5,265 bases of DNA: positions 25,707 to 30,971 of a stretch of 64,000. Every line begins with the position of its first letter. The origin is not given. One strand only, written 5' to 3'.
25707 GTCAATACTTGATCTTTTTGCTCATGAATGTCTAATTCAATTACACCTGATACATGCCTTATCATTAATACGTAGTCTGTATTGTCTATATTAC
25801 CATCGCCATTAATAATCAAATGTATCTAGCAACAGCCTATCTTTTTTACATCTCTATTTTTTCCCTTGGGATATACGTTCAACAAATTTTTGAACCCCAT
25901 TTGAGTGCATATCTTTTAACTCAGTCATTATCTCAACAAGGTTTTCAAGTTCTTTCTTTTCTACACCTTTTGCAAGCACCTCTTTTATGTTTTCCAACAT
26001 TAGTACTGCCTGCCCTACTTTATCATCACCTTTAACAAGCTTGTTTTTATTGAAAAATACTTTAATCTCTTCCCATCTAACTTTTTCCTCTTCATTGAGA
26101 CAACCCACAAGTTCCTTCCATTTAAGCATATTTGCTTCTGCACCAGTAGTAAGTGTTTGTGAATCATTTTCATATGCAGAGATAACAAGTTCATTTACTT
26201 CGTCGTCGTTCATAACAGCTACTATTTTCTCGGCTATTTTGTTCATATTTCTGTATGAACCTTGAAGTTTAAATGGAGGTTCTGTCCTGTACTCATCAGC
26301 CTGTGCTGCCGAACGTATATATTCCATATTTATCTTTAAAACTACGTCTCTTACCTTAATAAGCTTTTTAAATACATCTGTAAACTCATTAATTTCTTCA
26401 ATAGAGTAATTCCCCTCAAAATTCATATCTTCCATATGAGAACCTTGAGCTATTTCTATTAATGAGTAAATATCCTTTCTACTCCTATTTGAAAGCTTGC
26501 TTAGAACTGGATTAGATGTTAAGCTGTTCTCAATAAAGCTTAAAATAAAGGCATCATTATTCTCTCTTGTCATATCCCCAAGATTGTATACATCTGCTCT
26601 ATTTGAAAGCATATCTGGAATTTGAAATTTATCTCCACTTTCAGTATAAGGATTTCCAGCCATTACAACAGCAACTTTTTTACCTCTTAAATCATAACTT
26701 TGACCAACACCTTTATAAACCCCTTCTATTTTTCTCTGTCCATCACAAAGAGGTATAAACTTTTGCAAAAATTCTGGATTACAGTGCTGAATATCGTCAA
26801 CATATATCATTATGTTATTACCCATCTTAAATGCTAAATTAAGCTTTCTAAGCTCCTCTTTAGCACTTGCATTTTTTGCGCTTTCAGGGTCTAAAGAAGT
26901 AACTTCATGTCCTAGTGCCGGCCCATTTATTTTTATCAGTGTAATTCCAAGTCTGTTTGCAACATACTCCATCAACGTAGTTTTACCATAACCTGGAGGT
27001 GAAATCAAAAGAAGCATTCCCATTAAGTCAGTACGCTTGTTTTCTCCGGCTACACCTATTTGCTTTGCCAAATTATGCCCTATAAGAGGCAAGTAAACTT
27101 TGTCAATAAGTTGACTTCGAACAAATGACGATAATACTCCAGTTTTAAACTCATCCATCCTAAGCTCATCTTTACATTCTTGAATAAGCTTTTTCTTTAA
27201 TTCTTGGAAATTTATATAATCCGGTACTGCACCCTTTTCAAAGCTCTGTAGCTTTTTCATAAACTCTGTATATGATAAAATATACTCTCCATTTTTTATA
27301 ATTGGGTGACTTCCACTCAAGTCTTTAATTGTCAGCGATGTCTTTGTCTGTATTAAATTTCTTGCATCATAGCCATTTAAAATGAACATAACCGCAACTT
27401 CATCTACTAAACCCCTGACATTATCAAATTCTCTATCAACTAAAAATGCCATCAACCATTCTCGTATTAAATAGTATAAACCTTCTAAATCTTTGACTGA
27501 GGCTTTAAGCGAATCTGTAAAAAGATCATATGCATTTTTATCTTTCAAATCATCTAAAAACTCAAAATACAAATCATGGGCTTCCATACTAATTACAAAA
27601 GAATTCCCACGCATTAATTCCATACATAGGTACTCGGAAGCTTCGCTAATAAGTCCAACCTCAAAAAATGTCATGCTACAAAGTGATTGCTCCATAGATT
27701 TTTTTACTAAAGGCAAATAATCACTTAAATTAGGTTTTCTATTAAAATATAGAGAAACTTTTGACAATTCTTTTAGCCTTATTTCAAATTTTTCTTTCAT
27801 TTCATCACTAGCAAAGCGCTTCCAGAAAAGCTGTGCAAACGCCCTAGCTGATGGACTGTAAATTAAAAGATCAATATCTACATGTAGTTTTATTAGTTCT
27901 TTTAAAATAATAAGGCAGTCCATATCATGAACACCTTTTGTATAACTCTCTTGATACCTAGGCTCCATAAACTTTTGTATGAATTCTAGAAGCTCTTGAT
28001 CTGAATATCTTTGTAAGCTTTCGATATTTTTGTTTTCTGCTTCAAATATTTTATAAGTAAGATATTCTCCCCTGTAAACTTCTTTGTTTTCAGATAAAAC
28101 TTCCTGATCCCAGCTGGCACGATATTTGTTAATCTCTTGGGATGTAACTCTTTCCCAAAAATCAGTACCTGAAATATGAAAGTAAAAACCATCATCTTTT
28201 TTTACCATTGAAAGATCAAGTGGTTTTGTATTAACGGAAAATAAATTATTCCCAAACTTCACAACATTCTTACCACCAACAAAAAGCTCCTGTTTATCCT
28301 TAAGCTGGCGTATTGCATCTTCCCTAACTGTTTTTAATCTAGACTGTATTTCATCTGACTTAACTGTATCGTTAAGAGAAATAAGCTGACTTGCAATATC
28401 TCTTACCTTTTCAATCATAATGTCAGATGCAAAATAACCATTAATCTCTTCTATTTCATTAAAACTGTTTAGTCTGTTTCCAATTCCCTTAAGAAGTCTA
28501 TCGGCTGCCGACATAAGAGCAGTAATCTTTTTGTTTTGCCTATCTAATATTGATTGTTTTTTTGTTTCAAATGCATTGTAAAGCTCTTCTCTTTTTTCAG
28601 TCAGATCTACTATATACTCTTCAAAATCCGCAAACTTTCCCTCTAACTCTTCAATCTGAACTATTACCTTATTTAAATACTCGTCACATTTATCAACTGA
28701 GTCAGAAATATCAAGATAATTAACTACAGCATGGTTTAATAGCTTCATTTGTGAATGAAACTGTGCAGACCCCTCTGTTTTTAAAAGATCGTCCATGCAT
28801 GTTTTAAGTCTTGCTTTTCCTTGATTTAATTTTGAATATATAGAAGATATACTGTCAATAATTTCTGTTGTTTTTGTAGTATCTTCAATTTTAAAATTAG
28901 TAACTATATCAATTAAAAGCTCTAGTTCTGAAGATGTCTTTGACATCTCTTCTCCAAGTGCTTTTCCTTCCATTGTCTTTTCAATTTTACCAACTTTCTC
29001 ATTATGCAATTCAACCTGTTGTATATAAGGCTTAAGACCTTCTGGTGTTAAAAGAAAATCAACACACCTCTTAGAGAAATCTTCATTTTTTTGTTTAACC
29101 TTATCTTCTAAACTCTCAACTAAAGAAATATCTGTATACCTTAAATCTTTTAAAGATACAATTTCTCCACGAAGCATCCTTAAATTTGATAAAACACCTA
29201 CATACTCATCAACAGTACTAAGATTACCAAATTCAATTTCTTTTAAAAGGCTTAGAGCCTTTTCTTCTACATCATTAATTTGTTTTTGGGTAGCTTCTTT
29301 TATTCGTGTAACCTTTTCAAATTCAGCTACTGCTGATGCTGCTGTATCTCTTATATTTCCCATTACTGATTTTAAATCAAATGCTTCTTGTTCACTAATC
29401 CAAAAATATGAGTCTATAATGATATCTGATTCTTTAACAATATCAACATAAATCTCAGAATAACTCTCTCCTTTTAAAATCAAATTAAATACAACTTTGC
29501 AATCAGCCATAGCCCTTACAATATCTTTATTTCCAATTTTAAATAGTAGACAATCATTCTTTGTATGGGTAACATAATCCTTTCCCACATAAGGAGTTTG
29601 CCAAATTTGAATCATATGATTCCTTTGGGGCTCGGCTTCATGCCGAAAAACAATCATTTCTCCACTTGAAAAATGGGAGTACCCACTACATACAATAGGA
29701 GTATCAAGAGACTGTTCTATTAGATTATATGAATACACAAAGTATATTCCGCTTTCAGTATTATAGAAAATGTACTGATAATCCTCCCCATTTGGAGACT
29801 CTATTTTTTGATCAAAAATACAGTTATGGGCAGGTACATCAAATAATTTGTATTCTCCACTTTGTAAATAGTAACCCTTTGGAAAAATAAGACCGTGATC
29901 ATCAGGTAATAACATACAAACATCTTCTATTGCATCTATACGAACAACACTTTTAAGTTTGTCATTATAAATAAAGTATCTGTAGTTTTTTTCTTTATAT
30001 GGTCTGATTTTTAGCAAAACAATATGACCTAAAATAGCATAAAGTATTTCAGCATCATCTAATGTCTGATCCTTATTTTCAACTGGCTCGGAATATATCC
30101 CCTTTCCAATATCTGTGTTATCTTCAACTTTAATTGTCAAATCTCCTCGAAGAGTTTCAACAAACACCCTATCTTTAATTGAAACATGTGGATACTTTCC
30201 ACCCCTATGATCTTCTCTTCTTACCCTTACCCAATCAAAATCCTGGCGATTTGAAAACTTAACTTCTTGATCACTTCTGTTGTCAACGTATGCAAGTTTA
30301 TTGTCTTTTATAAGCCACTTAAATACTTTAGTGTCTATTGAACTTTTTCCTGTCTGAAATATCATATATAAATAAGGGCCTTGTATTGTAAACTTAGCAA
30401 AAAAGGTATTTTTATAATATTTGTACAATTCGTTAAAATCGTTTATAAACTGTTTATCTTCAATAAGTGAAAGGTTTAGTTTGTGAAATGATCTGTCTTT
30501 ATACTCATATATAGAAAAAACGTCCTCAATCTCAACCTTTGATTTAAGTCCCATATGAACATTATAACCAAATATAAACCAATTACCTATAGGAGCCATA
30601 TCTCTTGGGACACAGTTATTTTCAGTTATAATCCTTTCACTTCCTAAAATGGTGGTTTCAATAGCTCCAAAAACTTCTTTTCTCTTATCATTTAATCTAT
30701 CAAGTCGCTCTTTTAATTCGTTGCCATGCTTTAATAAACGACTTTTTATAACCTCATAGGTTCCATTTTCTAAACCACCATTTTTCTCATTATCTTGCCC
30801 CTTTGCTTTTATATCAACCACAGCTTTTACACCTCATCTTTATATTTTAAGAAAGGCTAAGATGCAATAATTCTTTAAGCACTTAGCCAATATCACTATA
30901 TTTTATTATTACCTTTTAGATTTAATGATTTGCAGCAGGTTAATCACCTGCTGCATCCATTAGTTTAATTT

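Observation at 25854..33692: NfeD (short) - flotillin operon linked to a 1655-aa AAA+ (MoxR/AAA_5-like) ATPase of unknown function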

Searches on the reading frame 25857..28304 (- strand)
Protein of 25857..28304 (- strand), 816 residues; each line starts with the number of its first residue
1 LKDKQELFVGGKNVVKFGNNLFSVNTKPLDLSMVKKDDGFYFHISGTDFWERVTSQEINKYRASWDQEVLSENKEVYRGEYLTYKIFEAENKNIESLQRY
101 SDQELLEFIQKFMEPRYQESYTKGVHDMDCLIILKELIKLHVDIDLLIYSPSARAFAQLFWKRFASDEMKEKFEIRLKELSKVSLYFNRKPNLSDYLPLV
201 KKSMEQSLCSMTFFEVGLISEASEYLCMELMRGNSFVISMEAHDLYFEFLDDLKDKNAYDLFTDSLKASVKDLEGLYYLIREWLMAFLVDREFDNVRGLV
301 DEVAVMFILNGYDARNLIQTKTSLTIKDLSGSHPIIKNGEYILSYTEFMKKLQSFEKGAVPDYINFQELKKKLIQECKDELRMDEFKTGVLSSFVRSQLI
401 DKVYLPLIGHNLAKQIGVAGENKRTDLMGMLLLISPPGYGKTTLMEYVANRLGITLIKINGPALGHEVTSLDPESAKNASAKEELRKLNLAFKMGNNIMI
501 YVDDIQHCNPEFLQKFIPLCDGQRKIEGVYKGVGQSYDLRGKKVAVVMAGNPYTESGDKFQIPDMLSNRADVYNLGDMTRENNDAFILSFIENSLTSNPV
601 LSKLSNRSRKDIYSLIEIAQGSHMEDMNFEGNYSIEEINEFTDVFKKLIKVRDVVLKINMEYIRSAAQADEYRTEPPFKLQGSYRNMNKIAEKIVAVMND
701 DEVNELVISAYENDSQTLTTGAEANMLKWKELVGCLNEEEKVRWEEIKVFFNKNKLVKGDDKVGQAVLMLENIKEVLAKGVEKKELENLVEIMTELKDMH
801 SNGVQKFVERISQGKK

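Call 46: predict_structure(alignment_id=A3)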
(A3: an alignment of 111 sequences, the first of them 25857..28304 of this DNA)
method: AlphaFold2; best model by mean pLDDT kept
length: 816 residues; sequences in the alignment: 111
mean_pLDDT: 88.0   pTM: 0.78
mean pLDDT of the five models: 88.0, 87.0, 86.5, 86.4, 86.4
residues with pLDDT >= 90: 515; 70-90: 209; 50-70: 83; < 50: 9
segments of 3 or more residues with pLDDT < 50: 779-782
pLDDT, mean of each block of 10 residues (from residue 1): 60 86 88 95 94 95 93 95 95 91 96 77 84 97 94 96 96 95 87 94 92 92 96 92 96 97 97 96 94 82 96 93 95 95 96 96 97 97 83 67 87 88 66 82 88 92 92 95 95 93 92 90 89 94 91 65 78 79 87 91 87 93 88 94 97 93 83 87 91 96 96 88 94 95 94 78 65 55 54 66 67 55
secondary structure, 60 per line:
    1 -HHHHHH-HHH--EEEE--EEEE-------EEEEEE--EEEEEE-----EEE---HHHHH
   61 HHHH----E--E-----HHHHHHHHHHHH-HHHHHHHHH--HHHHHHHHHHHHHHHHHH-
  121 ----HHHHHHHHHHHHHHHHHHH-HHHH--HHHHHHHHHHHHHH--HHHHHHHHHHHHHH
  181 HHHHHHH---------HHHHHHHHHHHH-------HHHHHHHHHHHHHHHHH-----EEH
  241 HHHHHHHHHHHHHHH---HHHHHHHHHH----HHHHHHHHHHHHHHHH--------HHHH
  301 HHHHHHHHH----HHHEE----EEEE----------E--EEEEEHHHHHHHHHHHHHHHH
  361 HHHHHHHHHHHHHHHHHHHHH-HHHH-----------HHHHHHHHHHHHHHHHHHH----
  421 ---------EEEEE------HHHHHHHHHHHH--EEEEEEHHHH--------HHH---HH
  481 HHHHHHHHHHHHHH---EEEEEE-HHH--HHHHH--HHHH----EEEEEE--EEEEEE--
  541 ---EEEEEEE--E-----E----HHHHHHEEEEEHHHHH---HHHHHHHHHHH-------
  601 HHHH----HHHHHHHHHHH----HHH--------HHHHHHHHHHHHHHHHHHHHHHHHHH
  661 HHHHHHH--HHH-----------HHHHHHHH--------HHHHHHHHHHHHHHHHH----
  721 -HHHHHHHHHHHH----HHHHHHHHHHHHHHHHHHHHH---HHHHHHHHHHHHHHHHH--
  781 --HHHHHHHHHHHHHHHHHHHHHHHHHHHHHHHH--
elements in order (helices of 4 or more, strands of 3 or more residues): H2-7 E14-17 E20-23 E31-36 E39-44 E50-52 H56-64 H78-89 H91-99 H102-119 H125-143 H145-148 H151-164 H167-187 H197-208 H216-232 H240-255 H259-268 H273-288 H297-309 E323-326 E340-344 H345-381 H383-386 H398-416 E430-434 H441-452 E455-460 H461-464 H479-494 E498-503 H510-514 H517-520 E525-530 E533-538 E544-550 H564-569 E570-574 H575-579 H583-593 H601-604 H609-619 H635-667 H684-691 H700-716 H722-733 H738-758 H762-778 H783-814
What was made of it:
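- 27114..28265 (-): ATPase residues 853-1236: a small five-strand beta unit (853-891) followed by an all-helical domain. No structural match ranked above the AAA+ hits. AF2 model 2 (call 46).
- On MoxR / AAA_5 (dynein-related) AAA+ group: The stretch between beta2 and alpha2 (1300-1317) is a conserved loop with no hairpin (call 46).
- Closest known: MoxR-family AAA+. Same: The model shows a hairpin before sensor-1 (call 46).
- A hairpin before sensor-1 appears in the model (call 46).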

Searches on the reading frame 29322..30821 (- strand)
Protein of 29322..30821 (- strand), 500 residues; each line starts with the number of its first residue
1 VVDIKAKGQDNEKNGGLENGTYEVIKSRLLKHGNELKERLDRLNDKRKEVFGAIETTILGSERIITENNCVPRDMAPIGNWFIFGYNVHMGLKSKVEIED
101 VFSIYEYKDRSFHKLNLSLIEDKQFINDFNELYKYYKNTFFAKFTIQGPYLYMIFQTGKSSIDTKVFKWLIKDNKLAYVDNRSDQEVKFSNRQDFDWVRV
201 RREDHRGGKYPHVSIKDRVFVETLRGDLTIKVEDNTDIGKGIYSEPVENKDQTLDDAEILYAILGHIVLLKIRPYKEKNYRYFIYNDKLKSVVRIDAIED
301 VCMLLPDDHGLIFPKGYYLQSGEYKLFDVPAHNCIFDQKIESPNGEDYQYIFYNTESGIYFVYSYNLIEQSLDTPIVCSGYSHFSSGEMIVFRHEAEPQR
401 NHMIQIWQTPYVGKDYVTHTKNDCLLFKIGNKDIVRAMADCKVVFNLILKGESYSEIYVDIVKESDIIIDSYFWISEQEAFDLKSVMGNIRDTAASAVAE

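Call 44: predict_structure(alignment_id=A2)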
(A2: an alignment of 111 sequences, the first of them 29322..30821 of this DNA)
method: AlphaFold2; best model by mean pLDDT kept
length: 500 residues; sequences in the alignment: 111
mean_pLDDT: 89.2   pTM: 0.86
mean pLDDT of the five models: 89.2, 88.9, 88.1, 87.9, 87.4
residues with pLDDT >= 90: 339; 70-90: 141; 50-70: 2; < 50: 18
segments of 3 or more residues with pLDDT < 50: 1-18
pLDDT, mean of each block of 10 residues (from residue 1): 34 44 90 97 93 89 91 93 91 83 93 93 95 89 93 92 92 94 82 87 90 93 90 86 91 89 94 94 94 93 92 95 92 91 91 93 94 94 91 92 94 79 87 94 93 86 96 93 96 92
secondary structure, 60 per line:
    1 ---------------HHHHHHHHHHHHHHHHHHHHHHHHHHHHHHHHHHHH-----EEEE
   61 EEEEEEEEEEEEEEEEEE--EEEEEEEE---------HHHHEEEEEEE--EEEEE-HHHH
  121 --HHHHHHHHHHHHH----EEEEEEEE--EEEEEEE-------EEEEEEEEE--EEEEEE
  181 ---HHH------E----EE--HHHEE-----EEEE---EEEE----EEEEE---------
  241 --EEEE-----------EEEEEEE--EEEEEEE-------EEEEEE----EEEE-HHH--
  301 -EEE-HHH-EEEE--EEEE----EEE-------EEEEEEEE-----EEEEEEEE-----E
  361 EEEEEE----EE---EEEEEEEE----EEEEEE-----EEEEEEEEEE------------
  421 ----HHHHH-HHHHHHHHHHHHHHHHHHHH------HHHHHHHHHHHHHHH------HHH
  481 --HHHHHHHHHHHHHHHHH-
elements in order: H16-51 E57-78 E81-88 H98-101 E102-108 E111-115 H117-120 H123-135 E140-147 E150-156 E164-172 E175-180 E212-215 E219-222 E227-231 E243-246 E258-264 E267-273 E281-286 E291-294 E302-304 E310-313 E316-319 E324-326 E334-341 E347-354 E360-366 E376-383 E388-393 E399-408 H425-429 H431-450 H457-471 H483-499
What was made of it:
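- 29322..30776 (-): ATPase residues 16-500 (DUF3686): a long N-terminal helix, a beta-rich domain of about 26 strands built from propeller-like blades (57-410), and a helical bundle (425-499). AF2 pLDDT 89, pTM 0.86 (call 44).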

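Call 76: search_protein_representatives(protein=window:29322-30821:-)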
Query: 500 residues. Proteins with E-value up to 0.001 (for the whole library): 762; up to 1e-10: 533; up to 1e-30: 259. The best 150 are listed.
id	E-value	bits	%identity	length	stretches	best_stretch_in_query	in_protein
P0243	3.8e-178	609.6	53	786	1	16-500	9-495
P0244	1.8e-173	594.2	52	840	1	16-500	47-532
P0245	7.1e-169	579.0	51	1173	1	16-499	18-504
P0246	7.5e-168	575.6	49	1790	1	15-499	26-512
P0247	5.4e-167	572.8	52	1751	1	17-499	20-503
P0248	3.3e-163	560.2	49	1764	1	16-500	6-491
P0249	9.6e-163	558.7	50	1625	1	20-500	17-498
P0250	6.2e-158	542.9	46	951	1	17-499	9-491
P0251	5.0e-157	539.9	48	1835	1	10-498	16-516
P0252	1.0e-156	538.8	48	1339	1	17-500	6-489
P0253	2.9e-156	537.4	52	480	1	15-456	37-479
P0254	1.5e-155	535.0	50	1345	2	174-499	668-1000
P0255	1.6e-154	531.6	49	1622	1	17-500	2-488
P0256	5.5e-152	523.2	57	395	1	17-389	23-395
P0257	1.1e-147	509.1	46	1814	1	18-499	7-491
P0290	1.2e-119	416.6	42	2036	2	118-496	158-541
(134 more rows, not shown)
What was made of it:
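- There are 762 representative clusters among 1.84 billion proteins, and the full-length ones are 1550-2036 aa (call 76).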

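Call 77: fold_search(model_id=the predicted structure, library=pdb)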
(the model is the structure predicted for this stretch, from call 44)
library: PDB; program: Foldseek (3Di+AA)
matches with E <= 10: 1132; with E <= 0.001: 223
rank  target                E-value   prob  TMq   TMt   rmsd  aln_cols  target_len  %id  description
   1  8pu0_A                1.4e-07  1.00  0.25  0.13  15.9       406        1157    8  Cryo-EM structure of human Elp123 in complex with tRNA, desulpho-CoA, 5'-deoxyadenosine and methionine (released 2024-04-17)
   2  7t1z_B                5.5e-07  1.00  0.25  0.28  16.5       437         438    7  Structure of the Fbw7-Skp1-MycNdegron complex (released 2022-02-16)
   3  1o6g                  9.6e-07  1.00  0.21  0.16  22.4       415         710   12  PROLYL OLIGOPEPTIDASE FROM PORCINE BRAIN, D641N MUTANT WITH BOUND PEPTIDE LIGAND SUC-GLY-PRO (released 2002-11-18)
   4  7pi2_G                1.2e-06  1.00  0.22  0.32  17.2       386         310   10  PfCyRPA bound to monoclonal antibody Cy.003 Fab fragment (released 2022-02-09)
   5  4ax4                  1.5e-06  1.00  0.19  0.15  25.5       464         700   10  PROLYL OLIGOPEPTIDASE FROM PORCINE BRAIN, H680A MUTANT (released 2012-09-26)
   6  8ptz_A                1.8e-06  1.00  0.25  0.20  16.1       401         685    7  Cryo-EM structure of human Elp123 in complex with tRNA, S-ethyl-CoA, 5'-deoxyadenosine and methionine (released 2024-04-17)
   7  9q5g_B                2.6e-06  1.00  0.20  0.15  25.3       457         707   11  Human prolyl endopeptidase (PREP) - apo form (released 2026-01-21)
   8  1k32_A                2.6e-06  0.99  0.14  0.09  23.6       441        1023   10  Crystal structure of the tricorn protease (released 2001-12-05)
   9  1o6f                  2.7e-06  1.00  0.19  0.15  21.7       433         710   10  PROLYL OLIGOPEPTIDASE FROM PORCINE BRAIN, D641A MUTANT WITH BOUND PEPTIDE LIGAND SUC-GLY-PRO (released 2002-11-18)
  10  5tik_B                3.0e-06  1.00  0.22  0.30  18.2       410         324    8  Structural basis for inhibition of erythrocyte invasion by antibodies to Plasmodium falciparum protein CyRPA (released 2017-03-01)
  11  8fo9_E                4.1e-06  1.00  0.25  0.07  18.7       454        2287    9  Cryo-EM structure of Rab29-LRRK2 complex in the LRRK2 tetramer state (released 2024-01-03)
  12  3h6j                  4.3e-06  1.00  0.26  0.29  15.8       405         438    9  Crystal structure of a putative neuraminidase from Pseudomonas aeruginosa (released 2009-05-12)
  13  5l8s_A                4.5e-06  1.00  0.24  0.20  17.1       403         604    8  The crystal structure of a cold-adapted acylaminoacyl peptidase reveals a novel quaternary architecture based on the a (released 2016-11-16)
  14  5o3w_B                4.5e-06  1.00  0.19  0.14  25.2       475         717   10  Structural characterization of the fast and promiscuous macrocyclase from plant - PCY1-S562A bound to Presegetalin A1 (released 2018-02-07)
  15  12dl_HA               4.7e-06  1.00  0.24  0.31  16.9       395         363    8  Native structure of the cytoplasmic lattice (CPL) asymmetric unit from mouse MII eggs (released 2026-04-08)
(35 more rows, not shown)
